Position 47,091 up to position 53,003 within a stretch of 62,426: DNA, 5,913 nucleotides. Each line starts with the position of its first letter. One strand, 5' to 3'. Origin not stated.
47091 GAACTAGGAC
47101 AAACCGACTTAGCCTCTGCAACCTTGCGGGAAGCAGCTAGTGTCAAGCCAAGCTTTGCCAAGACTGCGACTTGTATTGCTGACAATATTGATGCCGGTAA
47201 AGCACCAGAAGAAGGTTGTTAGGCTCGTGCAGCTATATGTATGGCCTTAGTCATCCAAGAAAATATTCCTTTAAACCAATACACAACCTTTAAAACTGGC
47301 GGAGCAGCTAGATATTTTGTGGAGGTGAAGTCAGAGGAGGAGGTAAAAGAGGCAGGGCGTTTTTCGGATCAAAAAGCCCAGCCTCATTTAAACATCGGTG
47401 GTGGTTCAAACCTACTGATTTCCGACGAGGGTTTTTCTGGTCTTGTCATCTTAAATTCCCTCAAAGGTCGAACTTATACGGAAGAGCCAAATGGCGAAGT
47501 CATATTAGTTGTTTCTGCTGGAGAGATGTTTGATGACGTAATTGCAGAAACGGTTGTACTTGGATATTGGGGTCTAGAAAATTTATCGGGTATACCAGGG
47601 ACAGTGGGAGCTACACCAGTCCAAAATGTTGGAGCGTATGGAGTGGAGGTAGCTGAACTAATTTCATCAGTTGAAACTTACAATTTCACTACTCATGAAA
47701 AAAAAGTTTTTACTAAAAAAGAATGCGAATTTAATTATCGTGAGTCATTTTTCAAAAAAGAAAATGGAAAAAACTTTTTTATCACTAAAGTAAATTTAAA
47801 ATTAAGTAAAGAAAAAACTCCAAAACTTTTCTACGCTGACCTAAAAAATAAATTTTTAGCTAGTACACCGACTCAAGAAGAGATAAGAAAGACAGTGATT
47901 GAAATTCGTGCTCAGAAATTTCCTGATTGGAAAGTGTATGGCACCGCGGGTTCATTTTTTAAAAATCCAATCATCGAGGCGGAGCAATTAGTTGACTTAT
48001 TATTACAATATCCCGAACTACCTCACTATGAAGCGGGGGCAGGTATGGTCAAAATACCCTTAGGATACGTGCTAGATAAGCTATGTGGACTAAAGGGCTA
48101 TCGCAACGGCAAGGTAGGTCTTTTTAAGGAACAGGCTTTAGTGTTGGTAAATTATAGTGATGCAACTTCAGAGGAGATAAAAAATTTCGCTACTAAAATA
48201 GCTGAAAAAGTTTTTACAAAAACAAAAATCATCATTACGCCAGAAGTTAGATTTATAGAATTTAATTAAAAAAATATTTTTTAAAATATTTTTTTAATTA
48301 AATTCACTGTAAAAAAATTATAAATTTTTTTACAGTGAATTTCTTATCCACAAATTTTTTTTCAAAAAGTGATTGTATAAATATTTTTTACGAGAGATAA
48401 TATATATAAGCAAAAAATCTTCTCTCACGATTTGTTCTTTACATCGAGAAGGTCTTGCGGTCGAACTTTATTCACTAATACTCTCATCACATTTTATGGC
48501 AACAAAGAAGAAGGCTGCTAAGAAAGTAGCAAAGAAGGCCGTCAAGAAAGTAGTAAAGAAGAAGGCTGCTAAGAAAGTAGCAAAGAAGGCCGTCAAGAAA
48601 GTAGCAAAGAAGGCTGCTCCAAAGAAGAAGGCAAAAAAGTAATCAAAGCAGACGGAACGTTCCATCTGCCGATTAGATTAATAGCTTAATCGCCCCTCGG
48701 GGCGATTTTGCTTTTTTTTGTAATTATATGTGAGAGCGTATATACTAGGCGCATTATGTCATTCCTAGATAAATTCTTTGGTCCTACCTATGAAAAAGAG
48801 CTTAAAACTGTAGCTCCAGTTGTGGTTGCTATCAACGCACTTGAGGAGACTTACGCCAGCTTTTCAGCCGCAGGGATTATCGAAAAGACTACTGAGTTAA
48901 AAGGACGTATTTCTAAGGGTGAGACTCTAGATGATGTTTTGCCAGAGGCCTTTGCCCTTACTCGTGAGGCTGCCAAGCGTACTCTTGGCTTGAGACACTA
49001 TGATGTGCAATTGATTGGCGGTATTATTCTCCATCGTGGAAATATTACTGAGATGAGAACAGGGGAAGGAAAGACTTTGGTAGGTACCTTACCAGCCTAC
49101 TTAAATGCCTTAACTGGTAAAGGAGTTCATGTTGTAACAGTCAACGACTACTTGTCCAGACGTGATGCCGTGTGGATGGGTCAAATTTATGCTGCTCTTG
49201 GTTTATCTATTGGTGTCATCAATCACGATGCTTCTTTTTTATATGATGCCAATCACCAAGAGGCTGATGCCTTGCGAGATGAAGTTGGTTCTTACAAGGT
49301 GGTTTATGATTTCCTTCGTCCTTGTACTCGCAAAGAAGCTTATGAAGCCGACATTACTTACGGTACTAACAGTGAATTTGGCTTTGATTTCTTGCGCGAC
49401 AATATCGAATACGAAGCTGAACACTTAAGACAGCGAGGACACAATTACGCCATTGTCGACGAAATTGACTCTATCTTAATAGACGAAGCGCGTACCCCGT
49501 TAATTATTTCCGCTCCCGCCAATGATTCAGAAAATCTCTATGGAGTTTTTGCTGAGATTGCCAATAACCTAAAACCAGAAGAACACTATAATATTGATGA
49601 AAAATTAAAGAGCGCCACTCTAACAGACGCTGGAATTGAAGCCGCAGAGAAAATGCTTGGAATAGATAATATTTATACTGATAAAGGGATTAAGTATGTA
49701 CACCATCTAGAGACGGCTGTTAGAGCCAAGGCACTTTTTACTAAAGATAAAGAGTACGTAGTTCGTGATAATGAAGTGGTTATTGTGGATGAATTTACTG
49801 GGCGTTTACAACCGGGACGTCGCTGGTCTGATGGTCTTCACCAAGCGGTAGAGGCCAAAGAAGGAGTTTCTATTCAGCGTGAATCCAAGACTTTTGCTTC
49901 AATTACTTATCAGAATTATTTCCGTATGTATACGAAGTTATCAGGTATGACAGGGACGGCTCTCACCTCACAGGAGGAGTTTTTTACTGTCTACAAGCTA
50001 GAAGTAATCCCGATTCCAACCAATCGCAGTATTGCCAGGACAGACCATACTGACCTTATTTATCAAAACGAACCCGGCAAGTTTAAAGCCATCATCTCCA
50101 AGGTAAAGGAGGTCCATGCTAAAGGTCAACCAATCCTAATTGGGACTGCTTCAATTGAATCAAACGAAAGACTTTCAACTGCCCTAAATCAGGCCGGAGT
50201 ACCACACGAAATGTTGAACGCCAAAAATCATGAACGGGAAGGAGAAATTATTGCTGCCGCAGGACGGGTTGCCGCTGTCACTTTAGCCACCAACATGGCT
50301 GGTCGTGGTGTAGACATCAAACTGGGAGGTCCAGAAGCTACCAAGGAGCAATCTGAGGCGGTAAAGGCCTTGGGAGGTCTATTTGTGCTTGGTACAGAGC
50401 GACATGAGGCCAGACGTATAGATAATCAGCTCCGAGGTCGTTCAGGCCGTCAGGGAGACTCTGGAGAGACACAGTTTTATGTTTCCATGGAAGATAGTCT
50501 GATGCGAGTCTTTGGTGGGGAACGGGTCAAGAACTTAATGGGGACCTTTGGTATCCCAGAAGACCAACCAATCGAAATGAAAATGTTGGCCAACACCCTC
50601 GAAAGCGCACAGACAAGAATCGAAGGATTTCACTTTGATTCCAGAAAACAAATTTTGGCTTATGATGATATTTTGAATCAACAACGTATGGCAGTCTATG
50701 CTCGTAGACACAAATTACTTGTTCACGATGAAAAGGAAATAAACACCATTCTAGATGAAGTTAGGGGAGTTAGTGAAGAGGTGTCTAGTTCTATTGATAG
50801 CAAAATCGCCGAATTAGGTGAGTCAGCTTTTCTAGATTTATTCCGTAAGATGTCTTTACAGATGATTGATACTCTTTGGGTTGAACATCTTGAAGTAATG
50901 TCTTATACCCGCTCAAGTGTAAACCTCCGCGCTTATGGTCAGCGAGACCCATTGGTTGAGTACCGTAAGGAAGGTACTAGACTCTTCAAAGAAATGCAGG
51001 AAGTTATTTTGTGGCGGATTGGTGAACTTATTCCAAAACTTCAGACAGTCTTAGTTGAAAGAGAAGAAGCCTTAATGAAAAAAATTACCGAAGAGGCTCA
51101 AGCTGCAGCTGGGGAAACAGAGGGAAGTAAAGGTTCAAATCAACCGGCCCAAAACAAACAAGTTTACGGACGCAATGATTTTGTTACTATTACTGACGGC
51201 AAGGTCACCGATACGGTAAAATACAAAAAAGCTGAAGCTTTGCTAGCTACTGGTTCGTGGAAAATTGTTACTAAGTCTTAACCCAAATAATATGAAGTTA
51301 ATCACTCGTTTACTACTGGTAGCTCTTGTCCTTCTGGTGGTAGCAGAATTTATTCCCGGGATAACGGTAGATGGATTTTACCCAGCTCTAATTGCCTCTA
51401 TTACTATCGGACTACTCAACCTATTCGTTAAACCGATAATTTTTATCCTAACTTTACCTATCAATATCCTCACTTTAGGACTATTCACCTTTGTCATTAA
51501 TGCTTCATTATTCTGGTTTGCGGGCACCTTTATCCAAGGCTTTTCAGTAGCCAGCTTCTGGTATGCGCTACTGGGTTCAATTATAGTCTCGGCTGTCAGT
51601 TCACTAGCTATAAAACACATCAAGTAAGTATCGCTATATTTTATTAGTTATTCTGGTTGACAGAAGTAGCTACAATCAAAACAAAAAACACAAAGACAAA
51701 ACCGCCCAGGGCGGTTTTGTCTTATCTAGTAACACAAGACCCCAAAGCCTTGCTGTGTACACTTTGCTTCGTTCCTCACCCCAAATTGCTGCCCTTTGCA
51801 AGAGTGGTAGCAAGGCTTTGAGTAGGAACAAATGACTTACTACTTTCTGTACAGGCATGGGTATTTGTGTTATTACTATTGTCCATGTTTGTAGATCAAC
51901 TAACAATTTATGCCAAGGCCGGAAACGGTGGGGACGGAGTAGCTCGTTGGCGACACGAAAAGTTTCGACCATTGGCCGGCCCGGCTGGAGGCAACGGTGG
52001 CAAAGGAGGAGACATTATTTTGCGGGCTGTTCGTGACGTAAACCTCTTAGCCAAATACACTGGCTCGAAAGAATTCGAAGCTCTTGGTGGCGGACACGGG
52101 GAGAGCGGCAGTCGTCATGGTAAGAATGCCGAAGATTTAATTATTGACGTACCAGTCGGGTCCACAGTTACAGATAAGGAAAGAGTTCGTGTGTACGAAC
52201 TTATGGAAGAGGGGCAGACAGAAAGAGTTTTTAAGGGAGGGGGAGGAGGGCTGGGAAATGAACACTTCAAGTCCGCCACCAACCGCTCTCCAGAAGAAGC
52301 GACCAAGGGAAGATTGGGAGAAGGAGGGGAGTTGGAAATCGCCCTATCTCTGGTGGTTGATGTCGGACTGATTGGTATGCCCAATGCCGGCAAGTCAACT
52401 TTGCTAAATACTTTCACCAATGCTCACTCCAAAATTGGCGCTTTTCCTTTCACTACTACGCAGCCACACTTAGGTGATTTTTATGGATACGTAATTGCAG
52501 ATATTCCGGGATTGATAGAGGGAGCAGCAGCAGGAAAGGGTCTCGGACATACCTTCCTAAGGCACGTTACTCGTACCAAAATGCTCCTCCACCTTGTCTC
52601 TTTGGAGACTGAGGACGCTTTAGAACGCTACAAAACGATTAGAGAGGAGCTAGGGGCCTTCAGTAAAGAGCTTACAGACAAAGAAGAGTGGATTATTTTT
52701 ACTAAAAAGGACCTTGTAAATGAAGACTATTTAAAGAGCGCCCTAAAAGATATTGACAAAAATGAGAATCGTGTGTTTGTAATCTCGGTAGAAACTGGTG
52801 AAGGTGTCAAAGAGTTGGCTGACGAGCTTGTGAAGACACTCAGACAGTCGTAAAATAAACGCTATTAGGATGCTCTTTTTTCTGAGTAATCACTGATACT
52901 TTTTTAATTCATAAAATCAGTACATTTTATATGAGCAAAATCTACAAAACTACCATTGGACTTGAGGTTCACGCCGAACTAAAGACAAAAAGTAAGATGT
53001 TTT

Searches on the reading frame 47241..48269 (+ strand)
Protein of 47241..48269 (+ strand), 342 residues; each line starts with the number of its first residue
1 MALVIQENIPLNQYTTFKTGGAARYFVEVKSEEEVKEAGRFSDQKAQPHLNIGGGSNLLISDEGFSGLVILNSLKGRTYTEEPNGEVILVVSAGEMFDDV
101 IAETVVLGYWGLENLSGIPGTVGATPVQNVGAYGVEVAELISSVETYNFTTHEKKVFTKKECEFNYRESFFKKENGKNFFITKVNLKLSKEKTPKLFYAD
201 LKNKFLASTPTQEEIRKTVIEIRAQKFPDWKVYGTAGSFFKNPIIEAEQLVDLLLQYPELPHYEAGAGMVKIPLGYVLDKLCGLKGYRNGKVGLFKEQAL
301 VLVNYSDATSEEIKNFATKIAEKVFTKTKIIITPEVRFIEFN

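Call 11: search_protein_families(library=pfam, proteins=[window:47241-48269:+], max_evalue=0.01)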
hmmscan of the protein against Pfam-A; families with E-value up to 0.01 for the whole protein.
window:47241-48269:+ (342 aa): 2 families
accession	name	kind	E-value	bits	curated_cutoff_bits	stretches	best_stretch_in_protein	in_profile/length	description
PF02873.21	MurB_C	-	1.4e-18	67.4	27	1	214-339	1-99/99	UDP-N-acetylenolpyruvoylglucosamine reductase, C-terminal domain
PF01565.28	FAD_binding_4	-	2.3e-16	60.2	26.4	1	24-145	2-127/139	FAD binding domain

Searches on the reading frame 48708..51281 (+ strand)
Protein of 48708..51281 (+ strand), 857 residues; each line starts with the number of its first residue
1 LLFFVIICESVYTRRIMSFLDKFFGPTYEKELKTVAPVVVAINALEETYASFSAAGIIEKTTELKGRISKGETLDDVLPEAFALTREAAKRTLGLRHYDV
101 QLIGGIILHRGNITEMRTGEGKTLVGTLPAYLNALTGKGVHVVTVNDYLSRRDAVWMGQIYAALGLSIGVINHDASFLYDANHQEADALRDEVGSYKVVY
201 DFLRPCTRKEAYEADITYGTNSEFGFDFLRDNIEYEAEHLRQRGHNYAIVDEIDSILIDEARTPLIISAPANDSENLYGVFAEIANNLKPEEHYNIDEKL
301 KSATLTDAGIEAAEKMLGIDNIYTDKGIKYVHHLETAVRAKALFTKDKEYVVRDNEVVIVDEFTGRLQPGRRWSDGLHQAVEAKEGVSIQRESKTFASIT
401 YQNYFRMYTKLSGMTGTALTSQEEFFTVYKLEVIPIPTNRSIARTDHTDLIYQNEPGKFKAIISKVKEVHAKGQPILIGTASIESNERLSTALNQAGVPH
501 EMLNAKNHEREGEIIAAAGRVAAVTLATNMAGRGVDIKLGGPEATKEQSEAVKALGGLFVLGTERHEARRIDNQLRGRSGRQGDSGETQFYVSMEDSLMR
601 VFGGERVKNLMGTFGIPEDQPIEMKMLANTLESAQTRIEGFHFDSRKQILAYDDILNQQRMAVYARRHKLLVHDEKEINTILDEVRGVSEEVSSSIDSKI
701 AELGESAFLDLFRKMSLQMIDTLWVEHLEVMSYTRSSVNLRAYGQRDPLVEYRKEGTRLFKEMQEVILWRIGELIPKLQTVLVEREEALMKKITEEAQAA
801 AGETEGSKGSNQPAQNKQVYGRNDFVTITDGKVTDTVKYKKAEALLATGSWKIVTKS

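Call 11: search_protein_families(library=pfam, proteins=[window:48708-51281:+], max_evalue=0.01)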
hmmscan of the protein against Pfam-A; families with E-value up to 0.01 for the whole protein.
window:48708-51281:+ (857 aa): 5 families
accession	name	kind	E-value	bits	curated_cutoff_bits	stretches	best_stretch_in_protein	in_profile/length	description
PF07517.20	SecA_DEAD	-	4.1e-120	400.9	24.6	1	21-425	2-289/290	SecA DEAD-like domain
PF21090.3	P-loop_SecA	-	8.3e-76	254.6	27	2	442-546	2-106/205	SecA P-loop domain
PF01043.26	SecA_PP_bind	-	1e-40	139.2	23.5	1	274-382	2-110/110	SecA preprotein cross-linking domain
PF07516.18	SecA_SW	-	9.2e-39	134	26.7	2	688-768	111-189/200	SecA Wing and Scaffold domain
PF00270.35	DEAD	-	0.0034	17.6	26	0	112-134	17-39/167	DEAD/DEAH box helicase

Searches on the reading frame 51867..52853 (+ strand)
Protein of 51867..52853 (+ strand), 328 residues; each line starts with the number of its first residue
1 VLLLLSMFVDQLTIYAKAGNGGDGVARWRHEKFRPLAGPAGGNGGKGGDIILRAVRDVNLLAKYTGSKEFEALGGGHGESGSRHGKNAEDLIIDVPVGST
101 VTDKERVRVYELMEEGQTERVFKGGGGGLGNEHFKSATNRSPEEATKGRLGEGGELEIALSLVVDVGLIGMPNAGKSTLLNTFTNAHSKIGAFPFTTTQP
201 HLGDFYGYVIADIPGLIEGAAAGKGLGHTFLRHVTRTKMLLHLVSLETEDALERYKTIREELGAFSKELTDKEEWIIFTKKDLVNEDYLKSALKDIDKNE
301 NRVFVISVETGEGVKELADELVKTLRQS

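Call 11: search_protein_families(library=pfam, proteins=[window:51867-52853:+], max_evalue=0.01)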
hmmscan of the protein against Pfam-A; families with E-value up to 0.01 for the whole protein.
window:51867-52853:+ (328 aa): 4 families
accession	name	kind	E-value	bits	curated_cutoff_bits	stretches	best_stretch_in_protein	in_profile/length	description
PF01018.28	GTP1_OBG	-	2.5e-44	151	27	1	9-161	1-154/155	GTP1/OBG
PF01926.29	MMR_HSR1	-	3.3e-22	79.2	21.9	1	165-280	1-113/113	50S ribosome-binding GTPase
PF02421.24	FeoB_N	-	5.9e-08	32.8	27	1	166-216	3-57/156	Ferrous iron transport protein B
PF03193.22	RsgA_GTPase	-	4.5e-07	30.3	30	1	273-322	55-105/174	RsgA GTPase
